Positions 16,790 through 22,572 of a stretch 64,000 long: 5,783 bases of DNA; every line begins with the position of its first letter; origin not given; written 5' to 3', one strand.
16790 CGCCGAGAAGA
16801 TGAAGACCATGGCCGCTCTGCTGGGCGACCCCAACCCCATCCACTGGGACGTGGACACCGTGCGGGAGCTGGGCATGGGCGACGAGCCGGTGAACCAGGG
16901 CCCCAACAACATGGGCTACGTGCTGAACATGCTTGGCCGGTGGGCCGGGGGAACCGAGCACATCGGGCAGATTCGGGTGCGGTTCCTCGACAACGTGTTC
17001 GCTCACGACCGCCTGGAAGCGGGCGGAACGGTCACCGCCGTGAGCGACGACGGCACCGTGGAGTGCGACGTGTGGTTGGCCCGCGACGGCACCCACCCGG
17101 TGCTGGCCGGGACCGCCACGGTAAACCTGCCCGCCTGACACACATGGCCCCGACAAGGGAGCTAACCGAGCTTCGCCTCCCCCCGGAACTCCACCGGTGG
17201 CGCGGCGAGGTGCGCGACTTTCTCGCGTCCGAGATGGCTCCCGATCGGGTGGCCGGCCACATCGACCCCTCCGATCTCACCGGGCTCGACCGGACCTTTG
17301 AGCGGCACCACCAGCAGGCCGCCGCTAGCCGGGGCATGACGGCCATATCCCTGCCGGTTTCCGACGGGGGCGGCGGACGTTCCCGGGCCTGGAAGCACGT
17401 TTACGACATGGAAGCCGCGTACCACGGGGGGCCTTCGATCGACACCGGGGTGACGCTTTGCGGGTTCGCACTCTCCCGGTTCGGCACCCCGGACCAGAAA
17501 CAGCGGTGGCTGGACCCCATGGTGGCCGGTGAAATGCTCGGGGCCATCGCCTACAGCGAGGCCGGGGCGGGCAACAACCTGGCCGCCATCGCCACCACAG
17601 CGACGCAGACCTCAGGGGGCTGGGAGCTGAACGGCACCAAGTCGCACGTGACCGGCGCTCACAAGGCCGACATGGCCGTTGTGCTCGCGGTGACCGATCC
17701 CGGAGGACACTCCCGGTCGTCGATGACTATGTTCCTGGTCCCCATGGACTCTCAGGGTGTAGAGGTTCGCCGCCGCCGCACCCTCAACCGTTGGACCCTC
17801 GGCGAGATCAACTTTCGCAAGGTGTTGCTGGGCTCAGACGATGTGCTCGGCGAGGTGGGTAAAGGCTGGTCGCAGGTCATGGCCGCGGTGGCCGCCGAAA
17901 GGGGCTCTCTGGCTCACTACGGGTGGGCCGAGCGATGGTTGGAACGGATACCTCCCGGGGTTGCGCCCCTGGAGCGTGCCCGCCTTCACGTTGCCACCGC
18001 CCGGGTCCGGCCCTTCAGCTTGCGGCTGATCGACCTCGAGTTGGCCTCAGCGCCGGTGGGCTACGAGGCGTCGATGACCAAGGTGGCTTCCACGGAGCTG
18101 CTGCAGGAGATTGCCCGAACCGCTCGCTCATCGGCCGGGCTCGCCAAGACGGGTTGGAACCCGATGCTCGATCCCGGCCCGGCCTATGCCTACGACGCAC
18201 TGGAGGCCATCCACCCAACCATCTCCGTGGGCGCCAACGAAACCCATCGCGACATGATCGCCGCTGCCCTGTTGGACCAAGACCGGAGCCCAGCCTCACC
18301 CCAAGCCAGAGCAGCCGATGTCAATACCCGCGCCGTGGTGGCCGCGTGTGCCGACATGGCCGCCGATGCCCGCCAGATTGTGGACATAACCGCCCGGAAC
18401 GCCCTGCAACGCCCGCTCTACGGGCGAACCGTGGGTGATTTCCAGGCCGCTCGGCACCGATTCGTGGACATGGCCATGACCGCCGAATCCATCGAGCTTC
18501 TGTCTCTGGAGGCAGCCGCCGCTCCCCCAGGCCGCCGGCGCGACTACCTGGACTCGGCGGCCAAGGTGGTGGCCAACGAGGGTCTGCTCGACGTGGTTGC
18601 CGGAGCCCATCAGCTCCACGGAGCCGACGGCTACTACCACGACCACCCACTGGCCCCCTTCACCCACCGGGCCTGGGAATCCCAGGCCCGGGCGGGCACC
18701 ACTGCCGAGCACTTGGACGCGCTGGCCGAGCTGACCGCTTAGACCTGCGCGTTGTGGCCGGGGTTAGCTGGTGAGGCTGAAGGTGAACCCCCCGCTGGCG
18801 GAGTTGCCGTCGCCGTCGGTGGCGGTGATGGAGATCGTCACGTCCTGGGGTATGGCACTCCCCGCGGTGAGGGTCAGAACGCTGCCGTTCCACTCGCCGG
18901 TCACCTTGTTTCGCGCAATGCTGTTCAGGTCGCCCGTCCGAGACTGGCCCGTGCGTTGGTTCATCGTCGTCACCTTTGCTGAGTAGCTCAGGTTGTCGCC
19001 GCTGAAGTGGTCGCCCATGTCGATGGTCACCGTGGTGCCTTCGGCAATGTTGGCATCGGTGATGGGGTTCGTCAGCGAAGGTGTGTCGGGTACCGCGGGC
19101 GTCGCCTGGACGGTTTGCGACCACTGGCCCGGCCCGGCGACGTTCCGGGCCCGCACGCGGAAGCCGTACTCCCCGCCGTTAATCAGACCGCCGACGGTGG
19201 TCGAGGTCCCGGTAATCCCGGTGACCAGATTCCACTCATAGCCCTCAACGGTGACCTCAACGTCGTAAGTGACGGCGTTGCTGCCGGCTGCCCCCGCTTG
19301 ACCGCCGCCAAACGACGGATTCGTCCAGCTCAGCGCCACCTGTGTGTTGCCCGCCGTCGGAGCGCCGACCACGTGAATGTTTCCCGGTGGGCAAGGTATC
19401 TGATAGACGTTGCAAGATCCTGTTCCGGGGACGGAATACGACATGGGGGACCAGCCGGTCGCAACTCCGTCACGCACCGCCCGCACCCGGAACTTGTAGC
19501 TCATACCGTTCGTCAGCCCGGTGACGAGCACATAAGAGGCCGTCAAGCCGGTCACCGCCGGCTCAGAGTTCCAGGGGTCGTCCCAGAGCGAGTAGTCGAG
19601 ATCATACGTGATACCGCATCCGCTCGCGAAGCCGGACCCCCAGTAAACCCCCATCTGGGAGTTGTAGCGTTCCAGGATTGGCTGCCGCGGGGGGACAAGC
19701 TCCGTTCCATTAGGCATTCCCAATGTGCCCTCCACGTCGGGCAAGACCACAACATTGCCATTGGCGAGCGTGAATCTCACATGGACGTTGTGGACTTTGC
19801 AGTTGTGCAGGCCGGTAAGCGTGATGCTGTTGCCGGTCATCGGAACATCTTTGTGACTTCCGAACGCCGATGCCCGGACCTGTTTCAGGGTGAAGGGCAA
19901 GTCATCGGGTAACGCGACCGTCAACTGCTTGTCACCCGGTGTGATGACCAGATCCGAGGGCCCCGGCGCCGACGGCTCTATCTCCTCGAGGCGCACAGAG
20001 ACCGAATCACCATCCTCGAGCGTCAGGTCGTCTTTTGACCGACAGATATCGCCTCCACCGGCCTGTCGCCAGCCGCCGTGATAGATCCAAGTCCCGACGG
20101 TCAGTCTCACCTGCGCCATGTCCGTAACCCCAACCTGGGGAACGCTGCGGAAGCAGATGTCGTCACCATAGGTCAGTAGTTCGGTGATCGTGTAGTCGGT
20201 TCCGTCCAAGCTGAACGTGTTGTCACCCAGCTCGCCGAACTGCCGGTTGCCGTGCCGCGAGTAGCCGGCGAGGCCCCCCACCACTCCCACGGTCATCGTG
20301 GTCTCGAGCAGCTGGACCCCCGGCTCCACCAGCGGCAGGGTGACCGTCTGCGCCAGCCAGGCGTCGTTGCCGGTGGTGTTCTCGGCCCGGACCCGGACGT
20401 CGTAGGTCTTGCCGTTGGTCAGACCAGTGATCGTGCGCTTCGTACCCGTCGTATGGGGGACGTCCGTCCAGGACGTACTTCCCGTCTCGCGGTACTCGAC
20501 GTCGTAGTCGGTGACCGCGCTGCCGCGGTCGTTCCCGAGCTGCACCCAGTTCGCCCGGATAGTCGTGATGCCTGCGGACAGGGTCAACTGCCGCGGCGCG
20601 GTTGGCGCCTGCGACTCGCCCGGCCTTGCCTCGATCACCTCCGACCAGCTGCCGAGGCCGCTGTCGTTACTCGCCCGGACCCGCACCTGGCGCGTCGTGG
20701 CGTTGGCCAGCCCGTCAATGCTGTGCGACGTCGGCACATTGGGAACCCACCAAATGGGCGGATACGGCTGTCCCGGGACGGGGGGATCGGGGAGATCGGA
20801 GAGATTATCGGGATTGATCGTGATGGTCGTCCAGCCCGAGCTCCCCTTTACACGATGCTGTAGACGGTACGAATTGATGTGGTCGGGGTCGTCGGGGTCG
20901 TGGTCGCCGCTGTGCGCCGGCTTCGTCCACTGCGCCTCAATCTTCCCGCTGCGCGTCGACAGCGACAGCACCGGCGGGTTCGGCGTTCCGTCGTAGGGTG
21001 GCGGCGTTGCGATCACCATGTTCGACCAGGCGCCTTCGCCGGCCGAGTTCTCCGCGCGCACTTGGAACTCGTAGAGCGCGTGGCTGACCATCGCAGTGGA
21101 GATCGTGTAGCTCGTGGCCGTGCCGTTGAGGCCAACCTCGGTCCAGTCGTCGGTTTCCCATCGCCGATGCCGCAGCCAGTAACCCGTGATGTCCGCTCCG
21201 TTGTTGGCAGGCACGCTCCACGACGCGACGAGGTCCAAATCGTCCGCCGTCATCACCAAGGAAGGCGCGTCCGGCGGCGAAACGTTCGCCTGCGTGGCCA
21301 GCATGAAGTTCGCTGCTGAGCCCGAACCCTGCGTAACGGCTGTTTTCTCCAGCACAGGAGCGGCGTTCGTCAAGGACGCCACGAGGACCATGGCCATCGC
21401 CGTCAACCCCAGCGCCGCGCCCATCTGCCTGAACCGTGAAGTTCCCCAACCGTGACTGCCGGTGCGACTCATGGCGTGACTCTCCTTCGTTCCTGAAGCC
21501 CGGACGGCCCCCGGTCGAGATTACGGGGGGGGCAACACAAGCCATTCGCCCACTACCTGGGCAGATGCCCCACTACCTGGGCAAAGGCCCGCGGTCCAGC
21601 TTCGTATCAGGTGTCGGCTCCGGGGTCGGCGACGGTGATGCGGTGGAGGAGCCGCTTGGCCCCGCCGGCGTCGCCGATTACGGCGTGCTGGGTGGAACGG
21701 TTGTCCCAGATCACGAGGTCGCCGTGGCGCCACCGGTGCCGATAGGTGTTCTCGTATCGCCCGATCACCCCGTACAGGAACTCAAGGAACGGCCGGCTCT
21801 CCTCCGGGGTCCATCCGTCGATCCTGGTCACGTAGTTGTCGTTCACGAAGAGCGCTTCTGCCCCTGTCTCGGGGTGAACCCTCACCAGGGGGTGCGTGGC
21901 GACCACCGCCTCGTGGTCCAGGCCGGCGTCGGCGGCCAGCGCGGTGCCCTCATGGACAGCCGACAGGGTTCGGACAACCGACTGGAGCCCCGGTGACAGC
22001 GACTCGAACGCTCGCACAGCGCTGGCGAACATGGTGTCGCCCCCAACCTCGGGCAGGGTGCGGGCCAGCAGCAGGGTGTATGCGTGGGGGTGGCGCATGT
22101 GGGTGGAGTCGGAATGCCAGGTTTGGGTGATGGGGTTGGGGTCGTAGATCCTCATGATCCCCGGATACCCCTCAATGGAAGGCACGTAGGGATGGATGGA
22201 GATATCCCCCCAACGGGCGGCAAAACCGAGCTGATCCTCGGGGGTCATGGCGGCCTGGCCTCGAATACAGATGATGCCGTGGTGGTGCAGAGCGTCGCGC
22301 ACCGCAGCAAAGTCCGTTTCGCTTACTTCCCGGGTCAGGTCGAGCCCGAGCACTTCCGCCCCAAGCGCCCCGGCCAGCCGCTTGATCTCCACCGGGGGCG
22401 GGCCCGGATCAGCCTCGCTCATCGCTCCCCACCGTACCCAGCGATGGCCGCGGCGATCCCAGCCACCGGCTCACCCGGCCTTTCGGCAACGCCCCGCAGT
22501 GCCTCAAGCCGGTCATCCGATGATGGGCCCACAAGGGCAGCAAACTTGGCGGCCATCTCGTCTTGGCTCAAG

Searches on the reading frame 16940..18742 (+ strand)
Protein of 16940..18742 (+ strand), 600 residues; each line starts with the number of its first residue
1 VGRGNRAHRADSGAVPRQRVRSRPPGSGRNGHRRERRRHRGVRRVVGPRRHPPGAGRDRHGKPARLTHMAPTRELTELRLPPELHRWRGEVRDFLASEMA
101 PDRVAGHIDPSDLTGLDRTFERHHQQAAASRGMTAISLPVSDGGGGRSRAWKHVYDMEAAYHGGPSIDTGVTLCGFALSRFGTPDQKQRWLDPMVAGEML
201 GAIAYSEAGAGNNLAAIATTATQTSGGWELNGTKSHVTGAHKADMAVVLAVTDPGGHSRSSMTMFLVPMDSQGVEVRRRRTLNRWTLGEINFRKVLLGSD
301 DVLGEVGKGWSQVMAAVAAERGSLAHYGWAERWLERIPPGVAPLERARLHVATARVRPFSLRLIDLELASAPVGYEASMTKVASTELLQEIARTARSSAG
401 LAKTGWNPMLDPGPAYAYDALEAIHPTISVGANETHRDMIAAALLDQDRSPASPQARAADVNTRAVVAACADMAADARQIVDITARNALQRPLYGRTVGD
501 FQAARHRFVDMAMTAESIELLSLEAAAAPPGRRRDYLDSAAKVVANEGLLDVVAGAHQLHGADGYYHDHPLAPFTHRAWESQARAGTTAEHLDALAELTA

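Call 58: search_protein_families(library=pfam, proteins=[window:16940-18742:+], max_evalue=0.0001)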
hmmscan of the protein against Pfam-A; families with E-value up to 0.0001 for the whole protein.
window:16940-18742:+ (600 aa): 3 families
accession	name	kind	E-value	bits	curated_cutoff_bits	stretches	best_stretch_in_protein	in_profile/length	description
PF00441.29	Acyl-CoA_dh_1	-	8.7e-21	75.1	22.4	1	468-596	17-146/150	Acyl-CoA dehydrogenase, C-terminal domain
PF02770.24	Acyl-CoA_dh_M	-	2.8e-18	66.3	33.3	1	202-294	1-96/97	Acyl-CoA dehydrogenase, middle domain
PF02771.21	Acyl-CoA_dh_N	-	3.7e-12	47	22.9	1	83-198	3-113/113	Acyl-CoA dehydrogenase, N-terminal domain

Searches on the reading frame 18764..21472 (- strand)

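Call 58: search_protein_families(library=pfam, proteins=[window:18764-21472:-], max_evalue=0.0001)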
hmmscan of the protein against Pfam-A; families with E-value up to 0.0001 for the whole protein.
window:18764-21472:- (902 aa): 4 families
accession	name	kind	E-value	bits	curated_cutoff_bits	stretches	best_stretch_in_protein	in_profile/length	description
PF00041.27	fn3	-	7.8e-38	129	25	3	292-372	2-77/84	Fibronectin type III domain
PF25059.1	FN3_DSCAM-DSCAML_C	-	2.7e-24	85.7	39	2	314-379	14-80/89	DSCAM/DSCAML C-terminal Fn3-like domain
PF01108.23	Tissue_fac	-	6.1e-12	45.8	27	0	291-372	23-107/107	Tissue factor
PF16656.11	Pur_ac_phosph_N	-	1e-08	36.1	30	0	296-366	4-83/93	Purple acid Phosphatase, N-terminal domain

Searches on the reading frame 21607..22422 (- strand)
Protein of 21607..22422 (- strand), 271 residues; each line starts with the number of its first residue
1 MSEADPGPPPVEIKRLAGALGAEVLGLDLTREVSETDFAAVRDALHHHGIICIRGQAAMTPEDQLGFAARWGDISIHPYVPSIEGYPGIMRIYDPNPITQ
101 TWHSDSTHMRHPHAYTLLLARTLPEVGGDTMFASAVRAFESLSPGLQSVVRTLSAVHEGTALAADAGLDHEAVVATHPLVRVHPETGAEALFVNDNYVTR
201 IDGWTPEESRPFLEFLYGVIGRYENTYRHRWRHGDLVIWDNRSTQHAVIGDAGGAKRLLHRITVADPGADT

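Call 58: search_protein_families(library=pfam, proteins=[window:21607-22422:-], max_evalue=0.0001)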
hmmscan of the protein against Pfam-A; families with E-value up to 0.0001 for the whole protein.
window:21607-22422:- (271 aa): 1 family
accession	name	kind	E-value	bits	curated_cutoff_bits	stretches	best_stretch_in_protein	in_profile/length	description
PF02668.22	TauD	-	1.6e-60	205.7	27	1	12-263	1-267/267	Taurine catabolism dioxygenase TauD, TfdA family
